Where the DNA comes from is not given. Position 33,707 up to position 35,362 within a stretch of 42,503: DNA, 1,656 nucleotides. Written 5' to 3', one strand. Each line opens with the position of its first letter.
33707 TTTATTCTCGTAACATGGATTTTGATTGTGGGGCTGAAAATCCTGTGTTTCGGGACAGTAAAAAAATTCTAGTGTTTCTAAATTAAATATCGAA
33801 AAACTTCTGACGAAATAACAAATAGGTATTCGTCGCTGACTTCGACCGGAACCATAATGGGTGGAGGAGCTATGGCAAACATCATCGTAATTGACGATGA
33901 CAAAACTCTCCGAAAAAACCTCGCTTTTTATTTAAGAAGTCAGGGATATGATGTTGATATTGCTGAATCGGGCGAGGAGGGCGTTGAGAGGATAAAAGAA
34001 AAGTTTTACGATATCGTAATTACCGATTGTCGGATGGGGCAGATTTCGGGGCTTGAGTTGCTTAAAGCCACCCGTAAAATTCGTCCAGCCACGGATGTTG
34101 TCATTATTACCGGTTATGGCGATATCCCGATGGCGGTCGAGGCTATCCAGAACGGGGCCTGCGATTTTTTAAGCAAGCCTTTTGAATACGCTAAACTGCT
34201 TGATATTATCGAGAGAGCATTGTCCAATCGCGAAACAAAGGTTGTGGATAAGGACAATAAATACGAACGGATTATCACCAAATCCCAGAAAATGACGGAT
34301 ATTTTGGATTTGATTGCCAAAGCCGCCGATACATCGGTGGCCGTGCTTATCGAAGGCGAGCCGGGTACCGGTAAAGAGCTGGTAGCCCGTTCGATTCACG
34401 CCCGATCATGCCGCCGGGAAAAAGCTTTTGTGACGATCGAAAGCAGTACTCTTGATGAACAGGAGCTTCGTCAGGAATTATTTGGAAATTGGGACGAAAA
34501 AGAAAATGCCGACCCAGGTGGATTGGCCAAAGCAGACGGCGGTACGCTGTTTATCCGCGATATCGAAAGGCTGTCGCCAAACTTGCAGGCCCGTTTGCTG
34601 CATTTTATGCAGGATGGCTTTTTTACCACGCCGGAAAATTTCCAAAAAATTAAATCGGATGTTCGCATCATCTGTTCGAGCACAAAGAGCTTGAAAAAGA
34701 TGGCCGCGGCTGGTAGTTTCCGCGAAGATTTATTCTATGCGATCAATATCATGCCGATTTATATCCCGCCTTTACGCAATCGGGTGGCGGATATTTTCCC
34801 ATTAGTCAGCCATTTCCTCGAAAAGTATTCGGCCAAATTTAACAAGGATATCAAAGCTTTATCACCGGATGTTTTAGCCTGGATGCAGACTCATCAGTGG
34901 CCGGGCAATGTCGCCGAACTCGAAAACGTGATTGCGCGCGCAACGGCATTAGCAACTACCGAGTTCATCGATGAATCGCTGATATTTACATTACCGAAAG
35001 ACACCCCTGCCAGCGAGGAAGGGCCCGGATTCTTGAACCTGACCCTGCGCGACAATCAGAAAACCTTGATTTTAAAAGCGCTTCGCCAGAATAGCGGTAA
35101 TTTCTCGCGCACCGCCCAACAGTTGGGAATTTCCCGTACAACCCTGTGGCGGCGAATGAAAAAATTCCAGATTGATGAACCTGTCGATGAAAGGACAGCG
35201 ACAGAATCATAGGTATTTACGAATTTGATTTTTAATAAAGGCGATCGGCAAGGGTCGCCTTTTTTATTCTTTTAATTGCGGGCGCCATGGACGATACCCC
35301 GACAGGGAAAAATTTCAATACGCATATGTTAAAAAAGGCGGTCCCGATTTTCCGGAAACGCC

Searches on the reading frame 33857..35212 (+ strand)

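Call 7: search_protein_families(library=ncbifam, proteins=[window:33857-35212:+], max_evalue=0.00001)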
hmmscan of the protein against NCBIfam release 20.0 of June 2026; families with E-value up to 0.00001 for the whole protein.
window:33857-35212:+ (451 aa): 102 families (the best 25 are shown)
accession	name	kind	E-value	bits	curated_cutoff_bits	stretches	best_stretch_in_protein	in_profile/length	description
NF008469.0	PRK11361.1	equivalog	2e-94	316.9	714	1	6-440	4-457/461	acetoacetate metabolism transcriptional regulator AtoC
TIGR01818.1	ntrC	equivalog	9.7e-94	314.7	558.6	1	9-374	1-375/463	nitrogen regulation protein NR(I)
NF051870.1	NAssimRespRegNtrX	equivalog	1e-93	314.7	600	1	6-437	1-450/452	nitrogen assimilation response regulator NtrX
NF007689.0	PRK10365.1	equivalog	1.6e-91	307.3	760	1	8-434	7-439/441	sigma-54-dependent response regulator transcription factor ZraR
TIGR02915.1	PEP_resp_reg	equivalog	4.2e-88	296.1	502.6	1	9-439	1-444/445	PEP-CTERM-box response regulator transcription factor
NF011695.0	PRK15115.1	equivalog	3.3e-82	276.6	763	1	6-440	6-439/445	two-component system response regulator GlrR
NF041946.1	LuxO_transreg_Vib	equivalog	5.9e-77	259.4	800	1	23-375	13-375/463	quorum-sensing sigma-54 dependent transcriptional regulator LuxO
NF008176.1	PRK10923.1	equivalog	1.1e-74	251.8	620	1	8-383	5-385/469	nitrogen regulation protein NR(I)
NF049963.1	RespRegFlgRCampy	domain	3.8e-68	230.3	750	1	8-439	2-429/429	fla regulon two-component system response regulator FlgR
NF047793.1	ResRegPgtA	equivalog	2e-67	227.8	650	1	7-441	6-410/414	two-component system response regulator PgtA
NF008485.2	PRK11388.1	equivalog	2.9e-66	224.1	551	1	123-441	318-639/643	dihydroxyacetone kinase operon transcriptional regulator DhaR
TIGR01817.1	nifA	equivalog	1.1e-64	219.1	528.85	1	126-378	185-440/534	nif-specific transcriptional activator NifA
NF050807.1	TransRegFlbDCaul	equivalog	3.5e-64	217.3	750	1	29-438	23-439/454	sigma-54-dependent transcriptional regulator FlbD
NF041552.1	TF_PrdR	equivalog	6.8e-63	212.9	795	1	126-437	257-576/577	sigma-54 dependent transcriptional regulator PrdR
NF041906.1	V4R_TF_MobR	exception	4.1e-62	210.4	999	1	131-437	226-544/544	phenol degradation transcriptional regulator MobR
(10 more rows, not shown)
